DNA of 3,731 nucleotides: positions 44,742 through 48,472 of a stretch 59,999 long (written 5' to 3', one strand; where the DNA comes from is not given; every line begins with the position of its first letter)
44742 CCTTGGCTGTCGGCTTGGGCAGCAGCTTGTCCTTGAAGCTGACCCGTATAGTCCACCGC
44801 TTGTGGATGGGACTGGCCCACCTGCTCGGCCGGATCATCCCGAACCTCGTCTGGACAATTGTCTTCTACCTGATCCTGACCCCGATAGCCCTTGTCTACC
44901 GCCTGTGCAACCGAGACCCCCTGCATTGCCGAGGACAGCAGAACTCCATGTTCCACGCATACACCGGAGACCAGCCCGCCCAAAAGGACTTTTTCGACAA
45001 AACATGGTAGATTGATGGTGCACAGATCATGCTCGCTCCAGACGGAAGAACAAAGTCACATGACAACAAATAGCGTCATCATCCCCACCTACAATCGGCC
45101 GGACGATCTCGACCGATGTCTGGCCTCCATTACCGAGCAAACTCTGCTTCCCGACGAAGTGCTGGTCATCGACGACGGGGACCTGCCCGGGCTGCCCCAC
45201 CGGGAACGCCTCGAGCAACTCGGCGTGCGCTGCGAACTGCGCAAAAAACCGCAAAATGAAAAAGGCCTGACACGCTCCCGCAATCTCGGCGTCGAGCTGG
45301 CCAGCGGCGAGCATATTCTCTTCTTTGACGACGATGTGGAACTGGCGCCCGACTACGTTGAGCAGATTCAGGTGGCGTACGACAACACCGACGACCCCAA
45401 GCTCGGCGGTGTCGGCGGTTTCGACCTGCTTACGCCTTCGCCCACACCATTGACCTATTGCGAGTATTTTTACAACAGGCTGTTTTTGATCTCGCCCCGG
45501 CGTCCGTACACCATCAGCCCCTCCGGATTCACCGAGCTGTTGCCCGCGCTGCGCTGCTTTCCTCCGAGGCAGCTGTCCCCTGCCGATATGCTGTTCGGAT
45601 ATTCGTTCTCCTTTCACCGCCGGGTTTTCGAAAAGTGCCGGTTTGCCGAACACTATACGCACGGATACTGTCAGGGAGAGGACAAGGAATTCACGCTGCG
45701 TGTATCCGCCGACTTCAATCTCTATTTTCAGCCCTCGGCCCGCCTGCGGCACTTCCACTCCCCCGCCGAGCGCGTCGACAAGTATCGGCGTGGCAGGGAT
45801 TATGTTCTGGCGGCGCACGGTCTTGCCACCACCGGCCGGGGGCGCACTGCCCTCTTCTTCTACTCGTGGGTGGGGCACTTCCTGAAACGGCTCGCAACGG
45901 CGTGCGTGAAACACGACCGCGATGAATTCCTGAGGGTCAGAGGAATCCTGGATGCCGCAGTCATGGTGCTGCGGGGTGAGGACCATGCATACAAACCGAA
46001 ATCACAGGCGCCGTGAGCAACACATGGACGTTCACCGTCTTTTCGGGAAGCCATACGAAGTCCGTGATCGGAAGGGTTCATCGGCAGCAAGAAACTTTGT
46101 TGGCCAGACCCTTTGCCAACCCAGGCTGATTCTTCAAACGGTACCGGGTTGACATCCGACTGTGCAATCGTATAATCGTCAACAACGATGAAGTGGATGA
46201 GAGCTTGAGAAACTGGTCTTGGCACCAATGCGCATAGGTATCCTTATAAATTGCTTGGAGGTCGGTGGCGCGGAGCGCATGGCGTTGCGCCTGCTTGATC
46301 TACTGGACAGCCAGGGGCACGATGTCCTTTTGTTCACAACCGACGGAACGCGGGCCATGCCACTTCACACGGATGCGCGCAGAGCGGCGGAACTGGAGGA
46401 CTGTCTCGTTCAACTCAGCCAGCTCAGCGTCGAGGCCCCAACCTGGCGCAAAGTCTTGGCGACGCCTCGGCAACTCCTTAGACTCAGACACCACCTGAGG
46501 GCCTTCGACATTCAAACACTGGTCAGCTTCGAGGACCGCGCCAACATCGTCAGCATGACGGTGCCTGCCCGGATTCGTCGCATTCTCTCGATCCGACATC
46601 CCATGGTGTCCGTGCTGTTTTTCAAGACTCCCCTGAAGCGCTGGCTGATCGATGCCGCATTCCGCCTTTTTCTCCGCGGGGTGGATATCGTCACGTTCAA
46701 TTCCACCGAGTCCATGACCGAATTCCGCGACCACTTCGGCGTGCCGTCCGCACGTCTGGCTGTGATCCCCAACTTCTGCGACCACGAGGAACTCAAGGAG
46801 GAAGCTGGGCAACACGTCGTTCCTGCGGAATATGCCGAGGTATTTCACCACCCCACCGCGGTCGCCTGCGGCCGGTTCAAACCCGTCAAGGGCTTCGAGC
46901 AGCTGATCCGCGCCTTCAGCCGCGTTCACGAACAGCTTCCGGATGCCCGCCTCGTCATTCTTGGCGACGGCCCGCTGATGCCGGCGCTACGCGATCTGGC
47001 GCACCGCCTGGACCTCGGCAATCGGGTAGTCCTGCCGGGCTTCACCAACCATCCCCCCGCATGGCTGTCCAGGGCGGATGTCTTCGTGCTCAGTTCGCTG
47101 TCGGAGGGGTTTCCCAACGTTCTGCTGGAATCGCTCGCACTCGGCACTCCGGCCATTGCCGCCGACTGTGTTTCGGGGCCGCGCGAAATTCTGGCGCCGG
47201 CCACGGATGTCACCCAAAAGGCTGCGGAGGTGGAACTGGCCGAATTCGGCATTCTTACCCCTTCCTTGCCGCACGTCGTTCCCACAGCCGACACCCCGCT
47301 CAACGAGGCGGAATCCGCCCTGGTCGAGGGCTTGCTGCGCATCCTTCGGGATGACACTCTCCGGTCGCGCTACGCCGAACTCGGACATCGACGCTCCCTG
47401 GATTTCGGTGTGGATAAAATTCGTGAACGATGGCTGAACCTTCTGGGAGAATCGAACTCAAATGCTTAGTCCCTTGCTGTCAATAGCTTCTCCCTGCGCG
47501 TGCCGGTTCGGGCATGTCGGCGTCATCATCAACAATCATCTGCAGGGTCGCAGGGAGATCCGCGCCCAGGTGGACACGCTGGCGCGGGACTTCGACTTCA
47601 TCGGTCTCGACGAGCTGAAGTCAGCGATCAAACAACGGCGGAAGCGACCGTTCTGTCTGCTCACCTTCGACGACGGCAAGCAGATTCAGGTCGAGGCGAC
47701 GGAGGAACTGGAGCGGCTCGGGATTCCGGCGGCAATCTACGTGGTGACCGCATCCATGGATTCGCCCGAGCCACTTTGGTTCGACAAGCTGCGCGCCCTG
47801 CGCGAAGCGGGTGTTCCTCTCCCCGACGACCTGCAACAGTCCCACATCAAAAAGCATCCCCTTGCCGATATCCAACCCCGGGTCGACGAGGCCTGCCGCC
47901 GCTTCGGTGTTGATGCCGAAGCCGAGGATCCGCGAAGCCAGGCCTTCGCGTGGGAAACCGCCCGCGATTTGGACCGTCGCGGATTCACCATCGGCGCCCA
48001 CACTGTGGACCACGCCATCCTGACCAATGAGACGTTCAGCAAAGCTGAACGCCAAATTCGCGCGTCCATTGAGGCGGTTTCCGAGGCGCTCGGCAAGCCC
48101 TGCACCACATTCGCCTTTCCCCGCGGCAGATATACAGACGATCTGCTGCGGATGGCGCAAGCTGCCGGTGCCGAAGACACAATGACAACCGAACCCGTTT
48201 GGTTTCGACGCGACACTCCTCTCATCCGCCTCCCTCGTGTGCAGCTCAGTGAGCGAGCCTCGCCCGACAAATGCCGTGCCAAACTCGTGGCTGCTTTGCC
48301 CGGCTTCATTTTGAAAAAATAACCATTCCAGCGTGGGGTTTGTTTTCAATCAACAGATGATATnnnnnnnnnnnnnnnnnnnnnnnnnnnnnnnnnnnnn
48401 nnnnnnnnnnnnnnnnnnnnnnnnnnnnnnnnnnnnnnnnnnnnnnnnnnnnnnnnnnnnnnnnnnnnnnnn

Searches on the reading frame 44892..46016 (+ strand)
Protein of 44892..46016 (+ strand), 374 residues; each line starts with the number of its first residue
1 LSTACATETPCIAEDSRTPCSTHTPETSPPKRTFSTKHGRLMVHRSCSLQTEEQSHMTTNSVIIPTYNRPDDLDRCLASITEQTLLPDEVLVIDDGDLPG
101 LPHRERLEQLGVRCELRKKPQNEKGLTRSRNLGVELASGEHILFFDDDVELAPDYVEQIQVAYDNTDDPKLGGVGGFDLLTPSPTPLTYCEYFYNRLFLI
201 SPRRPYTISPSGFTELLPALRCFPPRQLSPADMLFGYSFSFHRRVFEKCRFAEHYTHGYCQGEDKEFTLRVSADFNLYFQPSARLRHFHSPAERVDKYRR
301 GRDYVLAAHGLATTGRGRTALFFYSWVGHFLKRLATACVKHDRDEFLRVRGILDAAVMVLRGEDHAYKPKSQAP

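Call 36: search_protein_families(library=pfam, proteins=[window:44892-46016:+], max_evalue=0.001)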
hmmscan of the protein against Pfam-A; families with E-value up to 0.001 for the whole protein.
window:44892-46016:+ (374 aa): 3 families
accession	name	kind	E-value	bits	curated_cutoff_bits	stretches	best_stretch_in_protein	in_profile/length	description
PF00535.33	Glycos_transf_2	-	1.3e-23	84.2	23.3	1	61-165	1-105/168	Glycosyl transferase family 2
PF13641.12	Glyco_tranf_2_3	-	3.5e-06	27.7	27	1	61-299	4-221/230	Glycosyltransferase like family 2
PF10111.15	Glyco_tranf_2_2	-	8.9e-05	22.5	27.3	1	61-159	1-102/276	Glycosyltransferase like family 2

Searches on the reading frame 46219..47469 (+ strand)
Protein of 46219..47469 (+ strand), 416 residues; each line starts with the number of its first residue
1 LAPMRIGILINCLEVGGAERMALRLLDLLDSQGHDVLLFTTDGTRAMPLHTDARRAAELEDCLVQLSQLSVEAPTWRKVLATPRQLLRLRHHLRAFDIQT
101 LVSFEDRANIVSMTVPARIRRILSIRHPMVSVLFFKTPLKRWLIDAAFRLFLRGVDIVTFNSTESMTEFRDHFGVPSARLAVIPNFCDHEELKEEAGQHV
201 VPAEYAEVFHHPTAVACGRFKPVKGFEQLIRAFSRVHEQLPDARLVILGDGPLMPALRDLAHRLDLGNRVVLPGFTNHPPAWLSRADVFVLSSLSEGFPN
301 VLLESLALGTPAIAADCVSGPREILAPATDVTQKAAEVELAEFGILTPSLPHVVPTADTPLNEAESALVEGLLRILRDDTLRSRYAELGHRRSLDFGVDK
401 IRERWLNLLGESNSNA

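Call 36: search_protein_families(library=pfam, proteins=[window:46219-47469:+], max_evalue=0.001)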
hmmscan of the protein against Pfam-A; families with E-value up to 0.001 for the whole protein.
window:46219-47469:+ (416 aa): 5 families
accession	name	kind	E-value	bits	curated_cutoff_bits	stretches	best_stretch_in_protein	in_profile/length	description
PF00534.26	Glycos_transf_1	-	9.5e-29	100.6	26.4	1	213-328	17-134/172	Glycosyl transferases group 1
PF13692.12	Glyco_trans_1_4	-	1.2e-28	100.6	27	1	212-327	2-117/142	Glycosyl transferases group 1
PF13439.12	Glyco_transf_4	-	2.7e-16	60.5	28.5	1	15-190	1-169/170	Glycosyltransferase Family 4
PF13579.12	Glyco_trans_4_4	-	1.7e-14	54.9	29.7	1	16-185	1-157/158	Glycosyl transferase 4-like domain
PF20706.3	GT4-conflict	-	1.6e-05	24.5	26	1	208-325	194-320/385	Family 4 Glycosyltransferase in conflict systems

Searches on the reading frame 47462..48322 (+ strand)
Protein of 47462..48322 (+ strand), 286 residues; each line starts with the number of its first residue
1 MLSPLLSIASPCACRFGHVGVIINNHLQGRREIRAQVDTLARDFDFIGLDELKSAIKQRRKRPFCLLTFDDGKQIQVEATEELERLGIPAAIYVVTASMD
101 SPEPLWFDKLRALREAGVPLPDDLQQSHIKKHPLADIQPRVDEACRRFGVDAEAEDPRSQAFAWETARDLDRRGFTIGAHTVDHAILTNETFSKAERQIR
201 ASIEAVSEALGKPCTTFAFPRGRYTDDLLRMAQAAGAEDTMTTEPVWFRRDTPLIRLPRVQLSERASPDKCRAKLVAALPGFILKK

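Call 36: search_protein_families(library=pfam, proteins=[window:47462-48322:+], max_evalue=0.001)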
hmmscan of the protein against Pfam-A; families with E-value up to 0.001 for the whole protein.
window:47462-48322:+ (286 aa): 1 family
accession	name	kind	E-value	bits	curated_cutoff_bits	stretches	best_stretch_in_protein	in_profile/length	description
PF01522.26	Polysacc_deac_1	-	2.4e-19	69.9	23.1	1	59-237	3-121/124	Polysaccharide deacetylase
